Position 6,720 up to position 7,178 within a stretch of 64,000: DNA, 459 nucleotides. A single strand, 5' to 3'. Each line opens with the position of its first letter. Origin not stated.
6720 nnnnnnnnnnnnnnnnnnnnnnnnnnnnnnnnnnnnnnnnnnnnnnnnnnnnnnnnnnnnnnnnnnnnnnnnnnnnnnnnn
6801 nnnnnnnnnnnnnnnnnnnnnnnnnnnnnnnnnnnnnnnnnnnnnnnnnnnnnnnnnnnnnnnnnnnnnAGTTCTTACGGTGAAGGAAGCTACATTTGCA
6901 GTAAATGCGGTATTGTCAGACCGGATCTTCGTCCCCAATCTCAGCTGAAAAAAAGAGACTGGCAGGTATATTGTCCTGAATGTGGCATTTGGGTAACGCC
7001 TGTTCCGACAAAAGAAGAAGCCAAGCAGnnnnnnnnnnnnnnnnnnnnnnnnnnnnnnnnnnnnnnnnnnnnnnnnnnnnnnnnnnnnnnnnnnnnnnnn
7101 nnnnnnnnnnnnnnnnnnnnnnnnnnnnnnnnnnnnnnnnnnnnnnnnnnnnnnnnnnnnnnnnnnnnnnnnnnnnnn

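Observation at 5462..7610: Tyvelose/paratose-epimerase-like SDR followed by an SDR with an inserted zinc ribbon between the catalytic Ser and YxxxK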

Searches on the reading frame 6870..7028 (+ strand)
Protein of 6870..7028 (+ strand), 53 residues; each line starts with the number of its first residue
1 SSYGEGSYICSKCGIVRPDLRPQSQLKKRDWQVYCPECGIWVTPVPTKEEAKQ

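Call 76: predict_structure(alignment_id=A3)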
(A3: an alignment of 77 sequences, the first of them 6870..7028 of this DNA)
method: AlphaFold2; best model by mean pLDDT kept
length: 53 residues; sequences in the alignment: 77
mean_pLDDT: 81.7   pTM: 0.56
mean pLDDT of the five models: 81.7, 72.5, 69.4, 65.9, 62.4
residues with pLDDT >= 90: 9; 70-90: 35; 50-70: 8; < 50: 1
segments of 3 or more residues with pLDDT < 50: none
pLDDT, mean of each block of 10 residues (from residue 1): 69 86 89 89 81 65
secondary structure, 60 per line:
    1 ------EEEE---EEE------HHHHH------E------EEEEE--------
elements in order: E7-10 E14-16 H23-27 E41-45
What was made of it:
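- It still folds at pLDDT 81.7 when excised (call 76).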

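Call 78: fold_search(model_id=the predicted structure, library=pdb)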
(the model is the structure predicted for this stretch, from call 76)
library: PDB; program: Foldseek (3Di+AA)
matches with E <= 10: 228; with E <= 0.001: 0
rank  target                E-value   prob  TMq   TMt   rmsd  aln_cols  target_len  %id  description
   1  2v0c                  4.0e-01  0.47  0.40  0.03   8.5        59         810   20  LEUCYL-TRNA SYNTHETASE FROM THERMUS THERMOPHILUS COMPLEXED WITH A SULPHAMOYL ANALOGUE OF LEUCYL-ADENYLATE In the synthet (released 2007-07-03)
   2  1obc                  4.2e-01  0.30  0.37  0.03   8.5        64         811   22  LEUCYL-TRNA SYNTHETASE FROM THERMUS THERMOPHILUS COMPLEXED WITH A POST-TRANSFER EDITING SUBSTRATE ANALOGUE (released 2003-05-09)
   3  1h3n                  5.9e-01  0.25  0.39  0.04   8.6        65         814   18  Leucyl-tRNA synthetase from Thermus thermophilus complexed with a sulphamoyl analogue of leucyl-adenylate (released 2002-09-27)
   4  5zgc_C                8.4e-01  0.23  0.37  0.09   5.7        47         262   23  Crystal Structure of SIRT3 in complex with H4K16bhb peptide (released 2019-04-03)
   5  7nu0                  9.0e-01  0.33  0.39  0.03   8.1        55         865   25  Crystal Structure of Neisseria gonorrhoeae LeuRS L550A mutant in Complex with ATP and L-leucinol (released 2022-09-28)
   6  7nuc                  9.0e-01  0.30  0.39  0.03   8.1        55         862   25  Crystal Structure of Neisseria gonorrhoeae LeuRS L550G mutant in Complex with ATP and L-leucinol (released 2022-08-31)
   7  5ah5_A                1.0e+00  0.38  0.43  0.03   8.4        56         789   16  Crystal structure of the ternary complex of Agrobacterium radiobacter K84 agnB2 LeuRS-tRNA-LeuAMS (released 2016-02-17)
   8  7ap2                  1.0e+00  0.38  0.43  0.04   5.8        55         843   24  Neisseria gonorrhoeae Leucyl-tRNA Synthetase in Complex with Compound LeuS7HMDDA (released 2020-10-28)
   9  6q8a                  1.0e+00  0.35  0.43  0.04   5.9        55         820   25  Neisseria gonorrhoeae Leucyl-tRNA Synthetase in Complex with 5'-O-(N-(L-Leucyl)-Sulfamoyl)Cytidine (released 2019-04-17)
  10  7a0p                  1.0e+00  0.28  0.39  0.03   8.1        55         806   24  Neisseria gonorrhoeae Leucyl-tRNA Synthetase in Complex with Compound 11i (released 2020-12-02)
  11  7nu2                  1.0e+00  0.28  0.40  0.03   8.2        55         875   24  Crystal Structure of Neisseria gonorrhoeae LeuRS E169G mutant in Complex with the Reaction Intermediate Leu-AMP (released 2022-08-31)
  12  7ntz                  1.0e+00  0.25  0.38  0.03   9.7        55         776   22  Crystal Structure of Neisseria gonorrhoeae LeuRS L550A mutant in Complex with the Reaction Intermediate Leu-AMP (released 2022-08-31)
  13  7nu1                  1.1e+00  0.28  0.40  0.03   8.2        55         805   24  Crystal Structure of Neisseria gonorrhoeae LeuRS E169G mutant (released 2022-08-31)
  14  6ykx                  1.1e+00  0.28  0.39  0.03   7.7        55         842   22  Neisseria gonorrhoeae Leucyl-tRNA Synthetase in Complex with Compound 11j (released 2020-12-02)
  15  6yku                  1.1e+00  0.28  0.39  0.03   7.7        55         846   22  Neisseria gonorrhoeae Leucyl-tRNA Synthetase in Complex with Compound 11f (released 2020-12-02)
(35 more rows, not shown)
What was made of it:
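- On Zinc ribbon / rubredoxin-like Cys4 module: Best Foldseek E is 0.4 (call 78).
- Closest known: Cys4 zinc modules inserted into other Rossmann-fold enzymes. Same: These modules are the top, though non-significant, Foldseek neighbours of the excised insert (call 78).
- Rubredoxin fusions appear among the Foldseek hits (call 78).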

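Call 80: search_protein_families(library=pfam, max_evalue=10, proteins=[window:6870-7028:+])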
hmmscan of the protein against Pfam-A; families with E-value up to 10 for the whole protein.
window:6870-7028:+ (53 aa): 25 families
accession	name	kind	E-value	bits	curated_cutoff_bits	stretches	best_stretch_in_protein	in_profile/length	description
PF08271.17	Zn_Ribbon_TF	-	1.9e-05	24.5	29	2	3-29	15-41/43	TFIIB zinc-binding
PF18073.7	Zn_ribbon_LapB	-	0.0018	18.4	25.7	2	8-18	1-11/28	Rubredoxin metal binding domain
PF13240.11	Zn_Ribbon_1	-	0.0037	17.4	25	2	4-14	10-20/23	zinc-ribbon domain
PF10058.14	Zn_ribbon_10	-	0.0049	17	24.2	2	27-41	39-53/54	ER junction formation factor lunapark, zinc ribbon finger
PF13248.11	Zn_ribbon_3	-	0.0062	16.4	27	2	33-39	3-9/26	zinc-ribbon domain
PF18439.7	zf_UBZ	-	0.016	15.3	25.6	1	7-15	2-10/32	Ubiquitin-Binding Zinc Finger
PF07282.18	Cas12f1-like_TNB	-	0.017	15.7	26.3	1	7-40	28-48/60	Cas12f1-like, TNB domain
PF23451.1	Zn_ribbon_PaaD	-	0.018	15.1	27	1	21-39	3-21/53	PaaD zinc beta ribbon domain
PF11781.13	Zn_ribbon_RRN7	-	0.018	15.1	27.1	1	4-15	18-29/32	Zinc-finger of RNA-polymerase I-specific TFIIB, Rrn7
PF13824.12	zf-Mss51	-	0.022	15.4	27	1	28-40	10-22/55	Zinc-finger of mitochondrial splicing suppressor 51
PF04438.22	zf-HIT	-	0.025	14.8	24.7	1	5-15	11-21/30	HIT zinc finger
PF07754.17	HVO_2753_ZBP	-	0.028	14.6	33.2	1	32-39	16-23/46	Small zinc finger protein HVO_2753-like, Zn-binding pocket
PF14803.11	Zn_ribbon_Nudix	-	0.034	14.5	25.6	1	34-39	2-7/34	Nudix N-terminal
PF13878.12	zf-C2H2_3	-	0.037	14.3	27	1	25-40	10-21/40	zinc-finger of acetyl-transferase ESCO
PF18414.7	zf_C2H2_10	-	0.044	13.8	25.6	1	8-20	3-15/26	C2H2 type zinc-finger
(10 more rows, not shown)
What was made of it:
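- On Zinc ribbon / rubredoxin-like Cys4 module: Best Pfam hit is Zn_Ribbon_TF, E 1.9e-5, 24.5 bits, below the cutoff of 29 (call 80).
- The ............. knuckle signature gives sub-threshold hits, nearly all of them to zinc-ribbon or zinc-finger Pfam families: call 80. There is a weak Pfam hit to the LapB rubredoxin-type domain (E 0.0018; call 80).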
